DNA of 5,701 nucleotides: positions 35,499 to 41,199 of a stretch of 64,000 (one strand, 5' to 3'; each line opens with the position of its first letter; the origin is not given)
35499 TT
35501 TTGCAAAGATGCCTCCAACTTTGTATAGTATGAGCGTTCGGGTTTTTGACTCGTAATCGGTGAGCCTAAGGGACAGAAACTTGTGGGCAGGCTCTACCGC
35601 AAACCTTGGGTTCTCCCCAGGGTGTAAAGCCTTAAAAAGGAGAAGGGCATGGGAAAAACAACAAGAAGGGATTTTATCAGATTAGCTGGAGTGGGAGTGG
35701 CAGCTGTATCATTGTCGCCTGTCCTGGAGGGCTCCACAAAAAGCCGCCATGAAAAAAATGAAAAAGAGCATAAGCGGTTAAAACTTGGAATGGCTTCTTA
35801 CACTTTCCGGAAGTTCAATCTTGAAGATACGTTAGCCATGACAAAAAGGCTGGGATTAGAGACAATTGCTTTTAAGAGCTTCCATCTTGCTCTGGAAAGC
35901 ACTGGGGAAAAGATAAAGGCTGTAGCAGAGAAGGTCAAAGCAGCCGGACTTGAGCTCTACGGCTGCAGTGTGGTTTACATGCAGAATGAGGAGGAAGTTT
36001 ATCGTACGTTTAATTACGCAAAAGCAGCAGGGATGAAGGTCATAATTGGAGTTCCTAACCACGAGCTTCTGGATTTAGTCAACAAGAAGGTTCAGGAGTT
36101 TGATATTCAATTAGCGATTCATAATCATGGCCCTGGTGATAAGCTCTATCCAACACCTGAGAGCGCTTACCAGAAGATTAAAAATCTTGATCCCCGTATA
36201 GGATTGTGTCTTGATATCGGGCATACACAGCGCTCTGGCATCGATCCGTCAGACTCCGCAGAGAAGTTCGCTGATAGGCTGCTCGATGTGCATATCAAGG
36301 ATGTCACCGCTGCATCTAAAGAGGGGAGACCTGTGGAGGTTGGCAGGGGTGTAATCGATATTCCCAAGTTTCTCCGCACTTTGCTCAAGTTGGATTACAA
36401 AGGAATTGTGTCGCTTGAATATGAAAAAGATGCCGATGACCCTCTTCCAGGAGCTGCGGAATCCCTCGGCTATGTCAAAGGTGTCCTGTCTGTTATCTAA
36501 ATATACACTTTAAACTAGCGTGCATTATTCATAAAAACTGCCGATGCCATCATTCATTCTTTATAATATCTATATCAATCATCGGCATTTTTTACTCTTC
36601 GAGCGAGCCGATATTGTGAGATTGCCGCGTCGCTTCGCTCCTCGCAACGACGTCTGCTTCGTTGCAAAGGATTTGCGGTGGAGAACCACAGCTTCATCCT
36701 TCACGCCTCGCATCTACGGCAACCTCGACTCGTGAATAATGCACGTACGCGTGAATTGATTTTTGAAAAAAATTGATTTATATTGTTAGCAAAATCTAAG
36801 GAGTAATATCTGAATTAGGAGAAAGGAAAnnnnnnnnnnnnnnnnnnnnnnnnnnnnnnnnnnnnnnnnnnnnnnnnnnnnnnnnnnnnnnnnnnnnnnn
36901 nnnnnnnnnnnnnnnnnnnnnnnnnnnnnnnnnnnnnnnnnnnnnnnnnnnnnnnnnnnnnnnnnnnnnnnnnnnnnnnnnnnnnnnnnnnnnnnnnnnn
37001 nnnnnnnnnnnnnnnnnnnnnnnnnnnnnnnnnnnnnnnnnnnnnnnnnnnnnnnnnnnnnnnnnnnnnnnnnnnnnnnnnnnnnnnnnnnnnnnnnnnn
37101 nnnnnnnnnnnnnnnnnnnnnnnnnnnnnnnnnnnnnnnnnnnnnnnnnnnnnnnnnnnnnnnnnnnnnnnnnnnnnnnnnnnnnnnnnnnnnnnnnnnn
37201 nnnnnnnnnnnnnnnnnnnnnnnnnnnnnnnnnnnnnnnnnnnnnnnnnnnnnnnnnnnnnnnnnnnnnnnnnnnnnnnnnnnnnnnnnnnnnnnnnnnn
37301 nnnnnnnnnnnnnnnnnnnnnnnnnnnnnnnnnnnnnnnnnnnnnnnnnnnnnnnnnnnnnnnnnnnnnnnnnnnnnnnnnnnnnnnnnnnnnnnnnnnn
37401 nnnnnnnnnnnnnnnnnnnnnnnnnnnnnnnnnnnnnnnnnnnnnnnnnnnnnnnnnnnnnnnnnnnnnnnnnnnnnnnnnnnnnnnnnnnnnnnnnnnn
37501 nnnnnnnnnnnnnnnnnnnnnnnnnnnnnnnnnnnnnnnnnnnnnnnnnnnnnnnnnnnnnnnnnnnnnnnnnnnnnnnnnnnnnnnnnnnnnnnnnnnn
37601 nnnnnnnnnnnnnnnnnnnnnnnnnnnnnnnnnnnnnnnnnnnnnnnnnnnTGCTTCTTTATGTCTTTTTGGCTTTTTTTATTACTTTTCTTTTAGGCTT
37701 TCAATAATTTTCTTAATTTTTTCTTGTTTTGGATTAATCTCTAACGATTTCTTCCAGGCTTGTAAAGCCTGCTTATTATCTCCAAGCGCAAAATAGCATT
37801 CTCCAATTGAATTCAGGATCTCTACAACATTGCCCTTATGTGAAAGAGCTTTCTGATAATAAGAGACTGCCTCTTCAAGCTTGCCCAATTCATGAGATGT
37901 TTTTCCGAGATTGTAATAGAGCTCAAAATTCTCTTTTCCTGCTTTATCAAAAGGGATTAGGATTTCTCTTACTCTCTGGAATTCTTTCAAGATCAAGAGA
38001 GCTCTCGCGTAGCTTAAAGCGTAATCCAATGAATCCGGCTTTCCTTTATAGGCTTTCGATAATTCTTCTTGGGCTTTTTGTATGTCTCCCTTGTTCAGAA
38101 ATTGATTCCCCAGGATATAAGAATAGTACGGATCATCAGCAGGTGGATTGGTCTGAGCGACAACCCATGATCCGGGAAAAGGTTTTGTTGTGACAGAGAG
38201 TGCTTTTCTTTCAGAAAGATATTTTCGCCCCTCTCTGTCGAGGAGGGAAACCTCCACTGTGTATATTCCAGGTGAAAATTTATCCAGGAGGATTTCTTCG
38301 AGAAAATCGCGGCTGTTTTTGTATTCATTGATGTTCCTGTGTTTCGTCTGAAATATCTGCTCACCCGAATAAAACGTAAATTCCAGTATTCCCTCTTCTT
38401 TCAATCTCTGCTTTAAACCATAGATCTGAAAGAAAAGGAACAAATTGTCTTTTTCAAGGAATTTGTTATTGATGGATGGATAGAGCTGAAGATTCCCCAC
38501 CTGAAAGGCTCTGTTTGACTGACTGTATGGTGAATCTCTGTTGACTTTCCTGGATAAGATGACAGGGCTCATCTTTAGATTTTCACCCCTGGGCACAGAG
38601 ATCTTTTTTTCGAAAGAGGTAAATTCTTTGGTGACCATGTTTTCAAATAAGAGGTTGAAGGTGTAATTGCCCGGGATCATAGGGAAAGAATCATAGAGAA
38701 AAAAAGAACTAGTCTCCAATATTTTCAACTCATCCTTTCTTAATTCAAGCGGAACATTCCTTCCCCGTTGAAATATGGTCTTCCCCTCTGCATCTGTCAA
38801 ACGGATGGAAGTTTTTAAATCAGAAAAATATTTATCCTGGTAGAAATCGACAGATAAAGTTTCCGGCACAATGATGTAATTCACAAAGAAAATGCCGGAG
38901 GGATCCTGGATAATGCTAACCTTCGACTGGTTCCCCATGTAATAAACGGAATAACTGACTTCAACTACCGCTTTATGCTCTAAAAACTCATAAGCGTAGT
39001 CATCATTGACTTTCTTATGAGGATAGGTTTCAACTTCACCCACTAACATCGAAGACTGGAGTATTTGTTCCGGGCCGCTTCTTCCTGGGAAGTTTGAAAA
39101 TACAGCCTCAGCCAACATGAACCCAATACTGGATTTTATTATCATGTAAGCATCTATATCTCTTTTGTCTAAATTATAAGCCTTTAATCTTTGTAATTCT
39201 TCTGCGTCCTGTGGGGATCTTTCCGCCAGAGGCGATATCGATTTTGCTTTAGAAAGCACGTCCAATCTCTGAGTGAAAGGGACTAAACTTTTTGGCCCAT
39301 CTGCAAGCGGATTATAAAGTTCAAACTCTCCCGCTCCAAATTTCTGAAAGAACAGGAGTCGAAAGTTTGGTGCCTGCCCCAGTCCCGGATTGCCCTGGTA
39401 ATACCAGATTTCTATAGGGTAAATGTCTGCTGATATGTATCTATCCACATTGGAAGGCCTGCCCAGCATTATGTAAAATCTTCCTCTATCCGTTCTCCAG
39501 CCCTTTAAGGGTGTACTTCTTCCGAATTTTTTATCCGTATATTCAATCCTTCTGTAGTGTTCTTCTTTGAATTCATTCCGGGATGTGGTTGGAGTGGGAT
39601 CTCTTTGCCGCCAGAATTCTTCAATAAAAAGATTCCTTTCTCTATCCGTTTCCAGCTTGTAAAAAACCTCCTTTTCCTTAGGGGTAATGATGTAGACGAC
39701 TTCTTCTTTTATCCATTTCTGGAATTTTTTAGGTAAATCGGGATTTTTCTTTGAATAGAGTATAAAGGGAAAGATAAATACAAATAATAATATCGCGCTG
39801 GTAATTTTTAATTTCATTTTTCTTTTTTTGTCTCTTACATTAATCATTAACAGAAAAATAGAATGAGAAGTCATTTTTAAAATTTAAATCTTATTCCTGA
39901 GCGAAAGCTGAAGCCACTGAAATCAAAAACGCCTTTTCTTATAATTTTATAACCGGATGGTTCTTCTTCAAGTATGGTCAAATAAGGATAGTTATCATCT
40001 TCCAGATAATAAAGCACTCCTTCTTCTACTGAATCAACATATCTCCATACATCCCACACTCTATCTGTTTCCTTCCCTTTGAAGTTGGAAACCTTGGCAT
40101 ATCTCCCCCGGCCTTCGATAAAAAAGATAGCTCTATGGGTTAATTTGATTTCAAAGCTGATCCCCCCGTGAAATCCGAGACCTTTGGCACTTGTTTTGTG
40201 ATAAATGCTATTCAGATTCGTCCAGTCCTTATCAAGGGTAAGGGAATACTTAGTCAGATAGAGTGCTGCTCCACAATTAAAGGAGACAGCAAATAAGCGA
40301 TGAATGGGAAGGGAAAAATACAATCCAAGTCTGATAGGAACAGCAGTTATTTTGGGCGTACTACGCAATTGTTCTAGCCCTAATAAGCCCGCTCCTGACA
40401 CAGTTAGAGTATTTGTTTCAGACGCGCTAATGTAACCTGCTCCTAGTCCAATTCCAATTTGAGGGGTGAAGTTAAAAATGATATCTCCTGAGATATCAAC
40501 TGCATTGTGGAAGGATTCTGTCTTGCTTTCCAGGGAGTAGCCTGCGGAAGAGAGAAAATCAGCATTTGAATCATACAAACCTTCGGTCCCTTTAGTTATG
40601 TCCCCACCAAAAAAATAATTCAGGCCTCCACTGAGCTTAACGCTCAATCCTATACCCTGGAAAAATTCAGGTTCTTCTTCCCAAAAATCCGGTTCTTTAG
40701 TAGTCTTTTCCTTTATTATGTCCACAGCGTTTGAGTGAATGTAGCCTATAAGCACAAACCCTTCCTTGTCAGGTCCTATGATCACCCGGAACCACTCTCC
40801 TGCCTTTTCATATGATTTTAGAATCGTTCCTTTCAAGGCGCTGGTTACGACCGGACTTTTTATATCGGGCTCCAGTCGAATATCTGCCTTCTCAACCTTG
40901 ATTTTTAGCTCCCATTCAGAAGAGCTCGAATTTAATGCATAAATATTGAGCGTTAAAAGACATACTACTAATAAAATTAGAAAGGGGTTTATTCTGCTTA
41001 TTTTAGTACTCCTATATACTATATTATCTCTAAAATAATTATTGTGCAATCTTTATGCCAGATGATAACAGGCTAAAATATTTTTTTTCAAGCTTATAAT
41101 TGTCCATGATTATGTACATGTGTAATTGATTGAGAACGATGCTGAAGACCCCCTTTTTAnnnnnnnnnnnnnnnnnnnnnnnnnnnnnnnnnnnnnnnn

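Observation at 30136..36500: Block 1 of a periplasmic 3-keto-glycoside-type catabolic gene set (Tat-Gfo/Idh/MocA, DUF1080, TIM barrel)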

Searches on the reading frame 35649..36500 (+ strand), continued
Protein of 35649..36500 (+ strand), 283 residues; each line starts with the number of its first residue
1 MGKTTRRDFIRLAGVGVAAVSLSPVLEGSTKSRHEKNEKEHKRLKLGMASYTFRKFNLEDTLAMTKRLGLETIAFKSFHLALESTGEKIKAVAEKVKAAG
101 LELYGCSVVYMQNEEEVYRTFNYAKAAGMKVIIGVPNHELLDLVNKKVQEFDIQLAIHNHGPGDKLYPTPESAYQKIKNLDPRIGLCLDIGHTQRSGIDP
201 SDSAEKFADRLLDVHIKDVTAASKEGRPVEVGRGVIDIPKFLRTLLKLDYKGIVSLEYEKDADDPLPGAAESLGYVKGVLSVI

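Call 85: search_protein_families(library=pfam, proteins=[L011:10916-13771:-, L011:13723-15135:-, L011:16002-18686:+], max_evalue=0.001)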
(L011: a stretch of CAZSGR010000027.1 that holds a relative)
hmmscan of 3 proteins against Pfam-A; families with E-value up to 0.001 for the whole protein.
L011:10916-13771:- (951 aa): 5 families
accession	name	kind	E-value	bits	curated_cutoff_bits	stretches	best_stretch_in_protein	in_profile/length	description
PF17389.8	Bac_rhamnosid6H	-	9e-87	291.9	24.5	1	515-838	1-337/339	Bacterial alpha-L-rhamnosidase 6 hairpin glycosidase domain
PF08531.16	Bac_rhamnosid_N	-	4.5e-63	212.6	25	1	206-380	1-171/172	Alpha-L-rhamnosidase N-terminal domain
PF25788.1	Ig_Rha78A_N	-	3e-37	127.5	27.4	1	57-167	1-105/105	Rha78A-like, N-terminal immunoglobulin domain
PF05592.18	Bac_rhamnosid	-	8.9e-24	83.8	22.2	1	391-508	3-99/102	Bacterial alpha-L-rhamnosidase concanavalin-like domain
PF17390.7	Bac_rhamnosid_C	-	3.1e-19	69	22.1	1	842-918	1-75/78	Bacterial alpha-L-rhamnosidase C-terminal domain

L011:13723-15135:- (470 aa): 4 families
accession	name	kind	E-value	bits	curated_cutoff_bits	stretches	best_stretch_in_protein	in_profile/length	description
PF00884.28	Sulfatase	-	1.4e-47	162.9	25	1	38-363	1-300/301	Sulfatase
PF16347.10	SGSH_C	-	5.3e-35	121.3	29.3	1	310-457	1-149/154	N-sulphoglucosamine sulphohydrolase, C-terminal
PF14707.11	Sulfatase_C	-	0.00035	21.6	30.9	1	403-464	36-97/127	C-terminal region of aryl-sulfatase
PF01663.27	Phosphodiest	-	0.00092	19.3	23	0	274-306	188-220/342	Type I phosphodiesterase / nucleotide pyrophosphatase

L011:16002-18686:+ (894 aa): 4 families
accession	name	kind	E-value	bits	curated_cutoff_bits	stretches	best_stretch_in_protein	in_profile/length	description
PF15902.12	Sortilin-Vps10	-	2e-34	119.6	33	3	149-275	3-116/446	Sortilin, neurotensin receptor 3,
PF02012.26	BNR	-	2.7e-15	54.2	27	0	202-212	2-12/12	BNR/Asp-box repeat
PF14870.12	PSII_BNR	-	1.6e-09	37.9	27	0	674-743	86-153/303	Photosynthesis system II assembly factor YCF48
PF15899.11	BNR_6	-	3.6e-08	33.1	27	0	672-685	1-14/14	BNR-Asp box repeat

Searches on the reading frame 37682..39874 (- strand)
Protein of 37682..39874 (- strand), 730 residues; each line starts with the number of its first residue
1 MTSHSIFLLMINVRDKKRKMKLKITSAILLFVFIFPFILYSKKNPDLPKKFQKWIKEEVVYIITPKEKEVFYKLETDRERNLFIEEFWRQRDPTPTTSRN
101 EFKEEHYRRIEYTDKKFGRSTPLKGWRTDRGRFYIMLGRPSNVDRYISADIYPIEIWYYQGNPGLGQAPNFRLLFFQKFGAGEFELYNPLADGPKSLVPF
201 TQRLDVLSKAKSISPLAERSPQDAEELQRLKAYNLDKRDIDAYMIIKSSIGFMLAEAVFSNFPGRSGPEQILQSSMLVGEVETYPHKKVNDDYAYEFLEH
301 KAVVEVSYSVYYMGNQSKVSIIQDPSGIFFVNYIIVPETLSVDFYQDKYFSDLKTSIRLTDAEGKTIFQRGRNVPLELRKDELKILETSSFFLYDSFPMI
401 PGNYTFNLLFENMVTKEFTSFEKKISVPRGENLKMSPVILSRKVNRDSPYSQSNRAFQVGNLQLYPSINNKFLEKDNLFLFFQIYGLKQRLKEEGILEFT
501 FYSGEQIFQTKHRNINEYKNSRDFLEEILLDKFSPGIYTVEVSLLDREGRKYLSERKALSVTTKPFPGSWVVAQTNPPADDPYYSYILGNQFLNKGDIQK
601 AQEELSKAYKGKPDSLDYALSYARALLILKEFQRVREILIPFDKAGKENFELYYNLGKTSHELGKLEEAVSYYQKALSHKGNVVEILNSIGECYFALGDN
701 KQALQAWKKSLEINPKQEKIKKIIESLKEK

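Call 4: search_protein_families(library=pfam, proteins=[window:37682-39874:-])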
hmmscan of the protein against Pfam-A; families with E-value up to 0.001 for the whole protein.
window:37682-39874:- (730 aa): 15 families
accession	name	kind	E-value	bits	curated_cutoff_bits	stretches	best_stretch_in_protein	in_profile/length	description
PF07719.23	TPR_2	-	4.1e-17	61.2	27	2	651-679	2-30/34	Tetratricopeptide repeat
PF00515.34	TPR_1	-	1.3e-15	56.9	27.8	2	685-716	2-33/34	Tetratricopeptide repeat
PF20094.4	GWxTD_dom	-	2.9e-13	50.4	26.9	1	53-162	31-129/172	GWxTD domain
PF13181.12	TPR_8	-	1.4e-12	47.1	25.7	1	651-678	2-29/34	Tetratricopeptide repeat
PF23914.1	TPR_CcmH_CycH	-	9.6e-12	45.5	42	1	587-678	55-149/158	Cytochrome c-type biogenesis protein H TPR domain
PF14559.12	TPR_19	-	1.5e-11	44.9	25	1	662-722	3-63/68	Tetratricopeptide repeat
PF13424.12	TPR_12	-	3.7e-10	40.3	30.1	1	651-714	4-75/77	Tetratricopeptide repeat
PF13431.12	TPR_17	-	4e-09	36.5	24.4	0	648-670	11-33/34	Tetratricopeptide repeat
PF13428.12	TPR_14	-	5.5e-09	36.3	23.5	0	587-624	6-43/44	Tetratricopeptide repeat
PF13432.12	TPR_16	-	1.2e-08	35.7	32.7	0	662-716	9-63/65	Tetratricopeptide repeat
PF13414.12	TPR_11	-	5.4e-08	32.8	26.8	0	661-698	5-42/42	TPR repeat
PF12895.13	ANAPC3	-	2.3e-07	31.4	27.2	0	579-639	20-79/82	Anaphase-promoting complex, cyclosome, subunit 3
PF13174.12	TPR_6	-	3.7e-06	27.7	26.3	0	690-715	6-31/33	Tetratricopeptide repeat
PF13374.12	TPR_10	-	3.8e-05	24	27.5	0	653-677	5-29/42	Tetratricopeptide repeat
PF13176.12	TPR_7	-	0.00043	20.6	27.9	0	653-678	2-27/36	Tetratricopeptide repeat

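Call 5: search_protein_families(library=ncbifam, proteins=[window:37682-39874:-])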
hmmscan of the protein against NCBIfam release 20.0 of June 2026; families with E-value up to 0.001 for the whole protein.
window:37682-39874:- (730 aa): 12 families
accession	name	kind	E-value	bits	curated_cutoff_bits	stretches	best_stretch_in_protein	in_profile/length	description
TIGR04514.1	GWxTD_dom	domain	2e-32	111.8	28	1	54-160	1-105/105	GWxTD domain-containing protein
NF040959.1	MamA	equivalog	2.8e-15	56.3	200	1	580-714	69-203/204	magnetosome protein MamA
NF047507.1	TPR_BatC_Lepto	exception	3.2e-12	46.4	175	1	648-729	56-141/214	TPR repeat-containing protein BatC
TIGR02917.1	PEP_TPR_lipo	equivalog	5.2e-11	41.2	312.2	1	586-718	60-193/899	XrtA/PEP-CTERM system TPR-repeat protein PrsT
NF033762.1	social_mot_Tgl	equivalog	7.4e-08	32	225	1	586-716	35-168/252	social motility TPR repeat lipoprotein Tgl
TIGR02552.1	LcrH_SycD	equivalog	9.2e-08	31.9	104.8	1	649-725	51-127/136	SycD/LcrH family type III secretion system chaperone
NF002725.1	PRK02603.1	equivalog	1.1e-07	32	143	1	639-722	25-110/173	photosystem I assembly protein Ycf3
TIGR02521.1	type_IV_pilW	equivalog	4e-07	29.8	154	1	588-719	37-170/234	type IV pilus biogenesis/stability protein PilW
NF047558.1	TPR_END_plus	domain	1.7e-05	24.7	32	0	693-721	8-37/56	TPR end-of-group domain-containing protein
NF033920.0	C39_PA2778_fam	equivalog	1.9e-05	24.2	150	0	651-715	191-255/255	PA2778 family cysteine peptidase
NF047371.1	FlcA_CTERM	equivalog_domain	0.00029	19.4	300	0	651-720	439-509/646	periplasmic flagellar collar protein FlcA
NF008391.2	PRK11189.1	equivalog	0.00034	20.2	250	1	633-718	48-133/297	lipoprotein NlpI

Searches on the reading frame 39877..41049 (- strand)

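Call 4: search_protein_families(library=pfam, proteins=[window:39877-41049:-])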
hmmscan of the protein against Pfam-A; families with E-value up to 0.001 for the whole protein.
window:39877-41049:- (390 aa): 2 families
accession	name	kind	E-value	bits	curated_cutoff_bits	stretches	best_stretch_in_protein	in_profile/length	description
PF08239.17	SH3_3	-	1.6e-06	28.6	27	1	55-103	3-52/54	Bacterial SH3 domain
PF13505.12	OMP_b-brl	-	8.1e-05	23.3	28.7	1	177-320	42-153/175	Outer membrane protein beta-barrel domain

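Call 5: search_protein_families(library=ncbifam, proteins=[window:39877-41049:-])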
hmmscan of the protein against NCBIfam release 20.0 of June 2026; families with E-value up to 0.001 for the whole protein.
window:39877-41049:- (390 aa): 0 families
